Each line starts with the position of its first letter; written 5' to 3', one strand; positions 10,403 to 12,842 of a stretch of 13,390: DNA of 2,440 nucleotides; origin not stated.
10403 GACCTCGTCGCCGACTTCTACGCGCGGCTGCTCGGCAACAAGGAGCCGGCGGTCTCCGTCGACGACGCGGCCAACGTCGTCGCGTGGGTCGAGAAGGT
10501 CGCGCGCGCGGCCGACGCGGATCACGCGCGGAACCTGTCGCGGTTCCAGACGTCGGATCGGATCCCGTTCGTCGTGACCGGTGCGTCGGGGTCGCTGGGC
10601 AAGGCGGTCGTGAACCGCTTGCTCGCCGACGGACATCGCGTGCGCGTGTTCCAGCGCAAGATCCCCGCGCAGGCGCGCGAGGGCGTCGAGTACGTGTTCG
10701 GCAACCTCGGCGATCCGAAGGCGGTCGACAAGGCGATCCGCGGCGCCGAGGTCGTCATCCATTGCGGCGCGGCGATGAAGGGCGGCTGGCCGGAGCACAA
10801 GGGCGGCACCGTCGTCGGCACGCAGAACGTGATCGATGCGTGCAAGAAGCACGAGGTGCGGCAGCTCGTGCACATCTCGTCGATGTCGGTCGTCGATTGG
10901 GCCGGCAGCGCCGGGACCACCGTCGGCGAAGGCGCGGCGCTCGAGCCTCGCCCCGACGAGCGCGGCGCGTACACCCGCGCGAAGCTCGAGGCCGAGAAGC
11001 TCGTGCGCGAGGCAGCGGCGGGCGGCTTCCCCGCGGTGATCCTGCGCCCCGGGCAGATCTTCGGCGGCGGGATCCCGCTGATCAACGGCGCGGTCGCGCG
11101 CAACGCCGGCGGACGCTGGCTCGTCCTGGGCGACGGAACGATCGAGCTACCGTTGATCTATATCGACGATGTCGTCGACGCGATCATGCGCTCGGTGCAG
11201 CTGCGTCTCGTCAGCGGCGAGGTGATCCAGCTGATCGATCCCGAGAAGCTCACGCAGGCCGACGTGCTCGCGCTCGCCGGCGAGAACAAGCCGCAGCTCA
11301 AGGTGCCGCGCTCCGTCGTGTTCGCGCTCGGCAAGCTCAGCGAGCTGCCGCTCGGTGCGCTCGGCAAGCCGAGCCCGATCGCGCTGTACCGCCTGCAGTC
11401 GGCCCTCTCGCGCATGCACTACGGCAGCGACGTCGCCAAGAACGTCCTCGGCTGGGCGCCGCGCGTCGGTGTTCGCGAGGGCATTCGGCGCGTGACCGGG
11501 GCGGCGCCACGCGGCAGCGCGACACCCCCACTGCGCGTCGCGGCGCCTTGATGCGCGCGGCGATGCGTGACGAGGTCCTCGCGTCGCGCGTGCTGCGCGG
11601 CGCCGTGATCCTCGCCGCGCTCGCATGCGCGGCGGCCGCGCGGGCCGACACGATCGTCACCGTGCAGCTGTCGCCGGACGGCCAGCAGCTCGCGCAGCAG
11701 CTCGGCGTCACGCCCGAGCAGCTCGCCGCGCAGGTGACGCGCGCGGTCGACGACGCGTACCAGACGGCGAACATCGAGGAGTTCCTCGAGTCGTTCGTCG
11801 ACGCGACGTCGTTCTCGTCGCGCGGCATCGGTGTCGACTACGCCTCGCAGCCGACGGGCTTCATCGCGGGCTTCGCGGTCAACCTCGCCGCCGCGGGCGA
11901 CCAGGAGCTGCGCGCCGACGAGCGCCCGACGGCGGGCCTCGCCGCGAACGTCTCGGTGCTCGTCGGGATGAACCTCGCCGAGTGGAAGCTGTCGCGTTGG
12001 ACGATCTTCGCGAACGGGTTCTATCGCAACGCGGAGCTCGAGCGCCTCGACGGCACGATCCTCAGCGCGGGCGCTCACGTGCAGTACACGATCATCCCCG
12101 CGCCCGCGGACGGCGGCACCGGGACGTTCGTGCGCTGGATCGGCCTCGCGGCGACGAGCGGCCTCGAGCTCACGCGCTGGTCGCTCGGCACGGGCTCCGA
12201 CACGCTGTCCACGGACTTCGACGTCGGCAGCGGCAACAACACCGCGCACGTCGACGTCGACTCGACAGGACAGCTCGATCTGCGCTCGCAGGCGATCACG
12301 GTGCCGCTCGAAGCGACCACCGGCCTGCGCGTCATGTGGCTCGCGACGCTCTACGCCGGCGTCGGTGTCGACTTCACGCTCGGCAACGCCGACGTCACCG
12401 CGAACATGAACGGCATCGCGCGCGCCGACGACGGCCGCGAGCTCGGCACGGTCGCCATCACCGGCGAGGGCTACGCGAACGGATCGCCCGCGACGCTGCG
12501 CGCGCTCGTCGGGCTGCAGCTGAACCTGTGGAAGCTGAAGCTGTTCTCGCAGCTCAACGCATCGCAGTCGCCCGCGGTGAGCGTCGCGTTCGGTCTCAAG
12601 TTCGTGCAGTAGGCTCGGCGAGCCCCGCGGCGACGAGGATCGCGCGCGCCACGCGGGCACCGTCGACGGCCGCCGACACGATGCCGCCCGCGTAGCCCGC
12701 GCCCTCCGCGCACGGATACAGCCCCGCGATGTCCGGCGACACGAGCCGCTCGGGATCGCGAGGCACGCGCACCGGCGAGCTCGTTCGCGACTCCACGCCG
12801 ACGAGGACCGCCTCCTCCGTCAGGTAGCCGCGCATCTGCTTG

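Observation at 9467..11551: Unusual fusion of a Gfo/Idh/MocA oxidoreductase with an extended-SDR epimerase/dehydratase in one 694-aa polypeptide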

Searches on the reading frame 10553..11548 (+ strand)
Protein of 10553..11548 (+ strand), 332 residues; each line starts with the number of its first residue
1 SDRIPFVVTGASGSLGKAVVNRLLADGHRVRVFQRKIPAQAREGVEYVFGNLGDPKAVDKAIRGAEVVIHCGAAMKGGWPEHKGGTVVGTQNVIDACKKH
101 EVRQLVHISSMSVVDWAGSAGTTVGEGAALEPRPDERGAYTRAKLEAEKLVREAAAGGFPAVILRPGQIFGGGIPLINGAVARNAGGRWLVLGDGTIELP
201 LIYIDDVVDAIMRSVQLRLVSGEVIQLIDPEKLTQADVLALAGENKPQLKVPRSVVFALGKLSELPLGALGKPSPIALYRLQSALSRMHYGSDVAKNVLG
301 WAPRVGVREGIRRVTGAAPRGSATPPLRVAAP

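Call 10: search_solved_structures(query=window:10553-11548:+, max_evalue=0.001, show_alignments=2)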
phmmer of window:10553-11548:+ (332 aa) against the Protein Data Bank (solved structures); distinct sequences matched with E-value up to 0.001: 38.
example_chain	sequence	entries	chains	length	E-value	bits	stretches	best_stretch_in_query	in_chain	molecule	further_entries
3wj7_A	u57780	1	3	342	7.7e-16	61.6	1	7-305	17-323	Putative oxidoreductase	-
8rdg_A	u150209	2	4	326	8.8e-13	51.6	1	7-219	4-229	SDR family NAD(P)-dependent oxidoreductase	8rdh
6jkg_A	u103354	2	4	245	1.8e-12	50.6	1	7-214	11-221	Sterol-4-alpha-carboxylate 3-dehydrogenase, decarboxylating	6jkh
8rdi_A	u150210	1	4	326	2.7e-12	50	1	7-219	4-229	SDR family NAD(P)-dependent oxidoreductase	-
8vr2_A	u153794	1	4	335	8.3e-10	41.8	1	7-233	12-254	NAD-dependent epimerase/dehydratase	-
4id9_A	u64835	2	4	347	1.8e-09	40.7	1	6-165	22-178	SHORT-CHAIN DEHYDROGENASE/REDUCTASE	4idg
7ys8_A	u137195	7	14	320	2.1e-09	40.5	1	7-214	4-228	UDP-glucose 4-epimerase | UDP-glucose 4-epimerase along with EC 5.1.3.2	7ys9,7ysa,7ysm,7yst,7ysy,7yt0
4u7w_A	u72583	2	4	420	2.5e-09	40.2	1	64-172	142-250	MxaA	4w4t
6bwl_A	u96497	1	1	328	3.1e-08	36.6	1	6-227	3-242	Pal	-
6mfh_A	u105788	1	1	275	4.5e-08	36.1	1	7-115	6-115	Mutated Uronate Dehydrogenase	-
6kv9_A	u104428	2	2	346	1.6e-07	34.3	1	7-228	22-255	MoeE5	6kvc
6wjb_A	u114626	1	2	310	1.6e-06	31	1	6-216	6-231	NAD-dependent epimerase/dehydratase family protein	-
2x4g_A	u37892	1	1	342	2.4e-06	30.4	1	4-172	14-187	NUCLEOSIDE-DIPHOSPHATE-SUGAR EPIMERASE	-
8r2j_A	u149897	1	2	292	3.1e-06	30.1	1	6-68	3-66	NmrA family transcriptional regulator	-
3rft_A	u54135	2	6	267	8.9e-06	28.5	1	6-151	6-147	Uronate dehydrogenase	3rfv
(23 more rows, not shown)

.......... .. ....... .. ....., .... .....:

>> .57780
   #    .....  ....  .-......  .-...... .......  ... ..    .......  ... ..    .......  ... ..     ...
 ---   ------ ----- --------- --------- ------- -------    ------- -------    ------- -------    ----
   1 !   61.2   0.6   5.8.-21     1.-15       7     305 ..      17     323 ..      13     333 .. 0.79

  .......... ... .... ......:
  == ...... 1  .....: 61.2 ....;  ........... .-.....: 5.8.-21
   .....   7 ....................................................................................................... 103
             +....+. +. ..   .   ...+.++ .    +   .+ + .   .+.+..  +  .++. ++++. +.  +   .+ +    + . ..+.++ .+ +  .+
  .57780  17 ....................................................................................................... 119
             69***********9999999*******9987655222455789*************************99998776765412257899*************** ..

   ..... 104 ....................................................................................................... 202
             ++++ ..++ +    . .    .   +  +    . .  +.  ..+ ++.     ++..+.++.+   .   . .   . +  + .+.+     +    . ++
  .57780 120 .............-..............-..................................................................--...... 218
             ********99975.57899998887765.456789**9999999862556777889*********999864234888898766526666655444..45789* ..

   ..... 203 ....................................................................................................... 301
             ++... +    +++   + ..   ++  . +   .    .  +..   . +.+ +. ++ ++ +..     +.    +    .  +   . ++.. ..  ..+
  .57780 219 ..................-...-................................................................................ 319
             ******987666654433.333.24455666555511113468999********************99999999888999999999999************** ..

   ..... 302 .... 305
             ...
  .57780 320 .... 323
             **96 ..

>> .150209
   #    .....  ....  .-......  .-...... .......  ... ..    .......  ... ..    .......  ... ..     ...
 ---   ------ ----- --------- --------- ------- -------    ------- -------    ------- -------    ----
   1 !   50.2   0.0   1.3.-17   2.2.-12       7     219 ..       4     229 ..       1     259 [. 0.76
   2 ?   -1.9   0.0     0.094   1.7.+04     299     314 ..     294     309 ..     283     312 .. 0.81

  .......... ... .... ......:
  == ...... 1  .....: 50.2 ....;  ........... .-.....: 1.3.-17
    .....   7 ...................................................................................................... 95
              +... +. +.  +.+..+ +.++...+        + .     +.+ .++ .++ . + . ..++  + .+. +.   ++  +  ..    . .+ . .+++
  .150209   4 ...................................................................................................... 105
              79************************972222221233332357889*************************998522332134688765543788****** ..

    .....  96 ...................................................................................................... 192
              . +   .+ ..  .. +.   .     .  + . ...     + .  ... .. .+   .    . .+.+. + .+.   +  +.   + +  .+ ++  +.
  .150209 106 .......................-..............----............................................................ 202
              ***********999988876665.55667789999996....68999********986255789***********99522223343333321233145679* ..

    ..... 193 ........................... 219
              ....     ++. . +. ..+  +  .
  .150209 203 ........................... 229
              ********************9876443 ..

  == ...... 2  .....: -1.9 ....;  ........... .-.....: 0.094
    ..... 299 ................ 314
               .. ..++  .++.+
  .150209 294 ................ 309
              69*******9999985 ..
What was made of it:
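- Closest known: Gox2253, OleD, HpnA and 3beta-HSD/NSDHL-like extended SDRs. Same: They share TGxxGxxG, S-Y-K and a VRxLxR-type segment after beta2 (3wj7 alignment, call 10).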

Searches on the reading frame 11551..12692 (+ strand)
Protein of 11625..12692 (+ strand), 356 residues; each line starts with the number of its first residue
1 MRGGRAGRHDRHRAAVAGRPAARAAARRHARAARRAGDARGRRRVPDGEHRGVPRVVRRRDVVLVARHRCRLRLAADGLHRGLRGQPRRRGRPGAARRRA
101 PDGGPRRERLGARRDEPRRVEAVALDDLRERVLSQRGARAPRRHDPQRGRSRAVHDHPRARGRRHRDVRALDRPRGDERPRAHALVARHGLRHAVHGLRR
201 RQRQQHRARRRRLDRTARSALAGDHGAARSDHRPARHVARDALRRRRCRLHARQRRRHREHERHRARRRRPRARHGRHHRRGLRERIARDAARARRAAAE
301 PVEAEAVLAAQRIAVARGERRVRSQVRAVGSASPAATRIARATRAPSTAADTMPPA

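Call 6: search_protein_families(library=pfam, proteins=[window:11625-12692:+], max_evalue=0.001)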
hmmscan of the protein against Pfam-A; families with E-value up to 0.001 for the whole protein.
window:11625-12692:+ (356 aa): 0 families

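Call 15: search_protein_families(library=pfam, proteins=[window:11625-12692:+], max_evalue=0.01)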
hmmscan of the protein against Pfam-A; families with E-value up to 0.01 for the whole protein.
window:11625-12692:+ (356 aa): 0 families

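Call 39: search_protein_families(library=ncbifam, proteins=[window:11551-12609:+], max_evalue=0.01)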
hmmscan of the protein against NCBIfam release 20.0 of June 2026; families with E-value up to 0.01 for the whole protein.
window:11551-12609:+ (353 aa): 1 family
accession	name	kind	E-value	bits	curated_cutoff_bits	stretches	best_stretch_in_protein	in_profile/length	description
NF047512.1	LIC_11975_fam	subfamily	2.2e-23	82.8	90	1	54-351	35-367/369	Lsa36 family surface (lipo)protein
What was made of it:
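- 11551..12612 (+): Variable accessory gene: a secreted 353-aa protein like the Lsa36 family, possibly a beta-barrel. Its ATG overlaps the fusion's stop (TGATG). Lsa36 family 82.8 bits against a cutoff of 90 (call 39).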
